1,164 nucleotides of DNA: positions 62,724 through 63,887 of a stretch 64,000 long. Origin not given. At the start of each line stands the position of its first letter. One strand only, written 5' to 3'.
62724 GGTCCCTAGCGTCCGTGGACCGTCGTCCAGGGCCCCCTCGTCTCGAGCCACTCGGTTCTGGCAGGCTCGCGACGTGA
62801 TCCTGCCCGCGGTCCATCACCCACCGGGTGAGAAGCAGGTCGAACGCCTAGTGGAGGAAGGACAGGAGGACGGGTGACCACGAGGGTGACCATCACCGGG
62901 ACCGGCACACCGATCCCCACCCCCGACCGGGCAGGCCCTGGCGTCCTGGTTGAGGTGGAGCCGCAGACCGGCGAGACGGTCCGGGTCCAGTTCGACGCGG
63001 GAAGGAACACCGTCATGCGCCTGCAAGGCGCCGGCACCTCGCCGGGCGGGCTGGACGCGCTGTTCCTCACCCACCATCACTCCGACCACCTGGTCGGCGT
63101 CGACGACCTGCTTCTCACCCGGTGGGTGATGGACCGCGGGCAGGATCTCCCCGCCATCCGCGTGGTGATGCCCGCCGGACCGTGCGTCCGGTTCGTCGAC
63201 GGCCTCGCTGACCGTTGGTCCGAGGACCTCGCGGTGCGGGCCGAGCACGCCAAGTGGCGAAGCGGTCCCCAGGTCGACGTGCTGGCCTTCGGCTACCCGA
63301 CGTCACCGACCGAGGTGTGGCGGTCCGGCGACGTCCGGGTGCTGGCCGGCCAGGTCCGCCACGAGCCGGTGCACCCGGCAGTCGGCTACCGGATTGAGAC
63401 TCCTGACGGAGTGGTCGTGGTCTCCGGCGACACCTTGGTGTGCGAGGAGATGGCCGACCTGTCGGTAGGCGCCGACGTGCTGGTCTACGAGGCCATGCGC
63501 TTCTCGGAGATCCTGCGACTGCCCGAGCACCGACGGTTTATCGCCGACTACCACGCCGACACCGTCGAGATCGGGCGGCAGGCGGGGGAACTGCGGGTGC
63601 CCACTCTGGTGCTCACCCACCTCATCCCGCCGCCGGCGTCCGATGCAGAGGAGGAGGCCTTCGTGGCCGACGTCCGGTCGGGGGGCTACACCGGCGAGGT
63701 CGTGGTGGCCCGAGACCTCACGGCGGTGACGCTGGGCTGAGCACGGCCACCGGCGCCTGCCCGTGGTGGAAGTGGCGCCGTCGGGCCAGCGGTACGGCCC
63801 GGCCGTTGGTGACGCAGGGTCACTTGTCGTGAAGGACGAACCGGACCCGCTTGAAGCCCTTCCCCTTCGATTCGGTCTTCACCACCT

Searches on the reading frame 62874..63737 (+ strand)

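Call 54: search_protein_families(library=pfam, proteins=[window:62874-63737:+], max_evalue=0.0001)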
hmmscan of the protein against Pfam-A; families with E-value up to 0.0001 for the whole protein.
window:62874-63737:+ (288 aa): 2 families
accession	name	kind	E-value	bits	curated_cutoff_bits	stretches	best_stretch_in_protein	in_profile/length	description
PF12706.13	Lactamase_B_2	-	1.1e-12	48.4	27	1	40-249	5-199/200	Beta-lactamase superfamily domain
PF00753.33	Lactamase_B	-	2.8e-10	40.9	22.7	1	41-249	21-196/196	Metallo-beta-lactamase superfamily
